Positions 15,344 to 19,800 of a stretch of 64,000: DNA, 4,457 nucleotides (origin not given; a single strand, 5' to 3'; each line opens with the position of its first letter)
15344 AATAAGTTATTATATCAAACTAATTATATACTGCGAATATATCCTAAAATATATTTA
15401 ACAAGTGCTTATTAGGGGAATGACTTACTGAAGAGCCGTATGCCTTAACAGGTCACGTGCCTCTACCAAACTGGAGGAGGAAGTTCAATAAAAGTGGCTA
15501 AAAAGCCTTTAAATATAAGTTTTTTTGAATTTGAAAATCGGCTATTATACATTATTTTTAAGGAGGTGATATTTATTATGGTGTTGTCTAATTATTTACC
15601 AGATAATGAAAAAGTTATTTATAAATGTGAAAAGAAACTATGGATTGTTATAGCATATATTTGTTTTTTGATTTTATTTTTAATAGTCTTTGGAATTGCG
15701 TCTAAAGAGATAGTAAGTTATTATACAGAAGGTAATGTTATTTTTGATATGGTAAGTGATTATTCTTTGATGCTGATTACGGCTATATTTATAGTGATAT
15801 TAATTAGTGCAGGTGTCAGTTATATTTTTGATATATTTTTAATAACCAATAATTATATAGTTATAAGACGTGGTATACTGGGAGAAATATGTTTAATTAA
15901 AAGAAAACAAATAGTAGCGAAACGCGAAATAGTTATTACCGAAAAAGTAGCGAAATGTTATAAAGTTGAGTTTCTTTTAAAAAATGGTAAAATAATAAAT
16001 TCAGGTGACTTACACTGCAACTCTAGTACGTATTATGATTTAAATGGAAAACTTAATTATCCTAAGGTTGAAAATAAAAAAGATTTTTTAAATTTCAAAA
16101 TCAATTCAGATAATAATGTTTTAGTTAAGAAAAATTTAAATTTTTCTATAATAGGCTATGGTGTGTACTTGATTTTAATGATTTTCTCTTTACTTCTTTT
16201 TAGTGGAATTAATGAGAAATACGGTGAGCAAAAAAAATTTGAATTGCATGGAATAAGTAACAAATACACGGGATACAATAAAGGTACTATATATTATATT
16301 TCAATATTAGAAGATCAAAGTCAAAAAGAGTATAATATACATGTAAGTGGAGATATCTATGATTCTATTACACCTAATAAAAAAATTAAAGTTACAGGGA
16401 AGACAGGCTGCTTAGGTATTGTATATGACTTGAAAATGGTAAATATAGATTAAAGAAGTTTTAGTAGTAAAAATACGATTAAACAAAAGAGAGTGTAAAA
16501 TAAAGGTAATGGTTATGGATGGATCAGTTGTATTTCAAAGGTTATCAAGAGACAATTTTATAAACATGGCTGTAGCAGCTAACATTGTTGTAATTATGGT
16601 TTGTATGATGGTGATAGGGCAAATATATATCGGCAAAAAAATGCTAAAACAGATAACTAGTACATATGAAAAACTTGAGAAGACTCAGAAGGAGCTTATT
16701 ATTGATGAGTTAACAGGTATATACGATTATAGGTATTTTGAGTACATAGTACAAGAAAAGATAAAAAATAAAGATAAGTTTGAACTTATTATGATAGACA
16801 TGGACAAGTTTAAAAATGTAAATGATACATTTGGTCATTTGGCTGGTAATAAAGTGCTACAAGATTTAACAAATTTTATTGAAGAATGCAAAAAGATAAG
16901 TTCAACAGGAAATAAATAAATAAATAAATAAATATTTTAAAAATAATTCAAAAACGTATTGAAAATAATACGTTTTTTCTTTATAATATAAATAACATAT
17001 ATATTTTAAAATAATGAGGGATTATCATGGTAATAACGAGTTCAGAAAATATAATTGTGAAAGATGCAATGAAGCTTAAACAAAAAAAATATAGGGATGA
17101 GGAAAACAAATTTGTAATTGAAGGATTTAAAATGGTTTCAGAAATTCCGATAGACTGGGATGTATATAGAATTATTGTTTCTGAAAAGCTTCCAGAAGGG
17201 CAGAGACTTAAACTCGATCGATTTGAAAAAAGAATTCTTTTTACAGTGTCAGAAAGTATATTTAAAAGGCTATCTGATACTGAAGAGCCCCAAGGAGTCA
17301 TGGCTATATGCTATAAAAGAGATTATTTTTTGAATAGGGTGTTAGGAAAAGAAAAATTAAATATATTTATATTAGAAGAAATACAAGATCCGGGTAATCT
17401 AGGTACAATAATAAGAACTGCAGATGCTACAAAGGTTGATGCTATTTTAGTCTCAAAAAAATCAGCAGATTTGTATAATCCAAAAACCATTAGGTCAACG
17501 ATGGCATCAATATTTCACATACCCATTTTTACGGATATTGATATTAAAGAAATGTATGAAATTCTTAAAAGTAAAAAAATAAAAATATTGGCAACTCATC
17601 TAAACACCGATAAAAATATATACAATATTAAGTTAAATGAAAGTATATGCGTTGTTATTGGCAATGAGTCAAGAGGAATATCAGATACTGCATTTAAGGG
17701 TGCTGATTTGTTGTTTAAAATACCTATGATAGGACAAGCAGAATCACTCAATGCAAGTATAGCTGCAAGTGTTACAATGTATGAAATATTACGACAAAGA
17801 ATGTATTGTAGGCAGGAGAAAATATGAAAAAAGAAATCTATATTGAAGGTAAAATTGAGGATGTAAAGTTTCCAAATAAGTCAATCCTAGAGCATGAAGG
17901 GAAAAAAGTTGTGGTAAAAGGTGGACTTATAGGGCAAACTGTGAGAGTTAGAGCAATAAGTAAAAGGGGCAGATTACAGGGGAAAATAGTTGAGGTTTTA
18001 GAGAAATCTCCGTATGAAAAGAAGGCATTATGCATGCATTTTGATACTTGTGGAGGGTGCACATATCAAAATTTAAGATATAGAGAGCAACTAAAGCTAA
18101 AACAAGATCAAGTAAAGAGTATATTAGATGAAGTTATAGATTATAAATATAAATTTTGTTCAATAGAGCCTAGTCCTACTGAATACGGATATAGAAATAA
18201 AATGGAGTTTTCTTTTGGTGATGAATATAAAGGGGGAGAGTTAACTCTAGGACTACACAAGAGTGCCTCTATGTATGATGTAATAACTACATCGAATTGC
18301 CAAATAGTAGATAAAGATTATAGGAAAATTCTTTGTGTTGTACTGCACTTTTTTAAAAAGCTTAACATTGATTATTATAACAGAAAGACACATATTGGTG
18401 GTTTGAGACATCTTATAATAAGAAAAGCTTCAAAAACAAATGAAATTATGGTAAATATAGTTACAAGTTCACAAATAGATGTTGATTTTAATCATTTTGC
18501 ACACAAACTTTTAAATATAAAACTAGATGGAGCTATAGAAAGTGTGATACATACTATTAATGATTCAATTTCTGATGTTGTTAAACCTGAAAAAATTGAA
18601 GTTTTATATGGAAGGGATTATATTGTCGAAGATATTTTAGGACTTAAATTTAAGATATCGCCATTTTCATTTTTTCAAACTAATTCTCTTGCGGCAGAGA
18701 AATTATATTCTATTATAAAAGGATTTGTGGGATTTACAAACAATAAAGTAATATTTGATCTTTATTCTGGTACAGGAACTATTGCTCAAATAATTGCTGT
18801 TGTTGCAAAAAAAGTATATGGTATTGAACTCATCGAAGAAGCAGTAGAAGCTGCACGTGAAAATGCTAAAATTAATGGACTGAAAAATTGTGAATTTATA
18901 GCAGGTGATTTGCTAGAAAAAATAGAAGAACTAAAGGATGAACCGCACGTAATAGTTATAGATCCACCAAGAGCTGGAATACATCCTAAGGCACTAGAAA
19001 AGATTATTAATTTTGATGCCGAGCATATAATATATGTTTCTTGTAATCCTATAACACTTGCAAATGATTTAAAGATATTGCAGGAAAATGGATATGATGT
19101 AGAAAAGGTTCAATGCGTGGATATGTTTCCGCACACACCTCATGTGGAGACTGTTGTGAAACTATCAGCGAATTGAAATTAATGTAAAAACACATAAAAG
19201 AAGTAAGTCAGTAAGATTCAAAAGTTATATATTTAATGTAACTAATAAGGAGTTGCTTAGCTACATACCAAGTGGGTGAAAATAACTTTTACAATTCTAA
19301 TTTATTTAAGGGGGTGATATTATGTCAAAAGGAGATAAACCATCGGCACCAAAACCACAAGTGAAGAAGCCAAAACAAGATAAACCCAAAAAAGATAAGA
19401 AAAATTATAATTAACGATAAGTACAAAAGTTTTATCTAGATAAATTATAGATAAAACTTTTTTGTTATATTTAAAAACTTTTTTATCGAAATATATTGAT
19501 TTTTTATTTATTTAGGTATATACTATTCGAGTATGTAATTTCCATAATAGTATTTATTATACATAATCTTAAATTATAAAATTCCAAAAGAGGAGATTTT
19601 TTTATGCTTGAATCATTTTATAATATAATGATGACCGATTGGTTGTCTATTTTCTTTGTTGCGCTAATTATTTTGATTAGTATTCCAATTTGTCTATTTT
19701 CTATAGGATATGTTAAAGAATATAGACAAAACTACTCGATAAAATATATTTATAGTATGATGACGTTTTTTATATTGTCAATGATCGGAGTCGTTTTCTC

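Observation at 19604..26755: Minimal six-gene respiratory-type module with no partner dehydrogenase, maturation or accessory genes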

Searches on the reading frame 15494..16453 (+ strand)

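Call 8: search_protein_families(library=pfam, proteins=[window:15494-16453:+])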
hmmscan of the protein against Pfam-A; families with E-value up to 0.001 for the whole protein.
window:15494-16453:+ (319 aa): 0 families

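Call 53: search_protein_families(library=pfam, proteins=[window:15494-16453:+], max_evalue=0.1)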
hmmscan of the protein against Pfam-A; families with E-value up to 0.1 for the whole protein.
window:15494-16453:+ (319 aa): 1 family
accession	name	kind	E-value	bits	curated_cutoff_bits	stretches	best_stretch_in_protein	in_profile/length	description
PF05966.18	Chordopox_A33R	-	0.041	13.6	22.5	1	280-315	77-112/186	Chordopoxvirus A33R protein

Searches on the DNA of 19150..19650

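Call 77: search_rna_families(source=window, start=19150, end=19650, threshold=evalue, max_evalue=1)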
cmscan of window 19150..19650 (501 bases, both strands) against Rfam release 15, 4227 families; matches with E-value up to 1: 0.
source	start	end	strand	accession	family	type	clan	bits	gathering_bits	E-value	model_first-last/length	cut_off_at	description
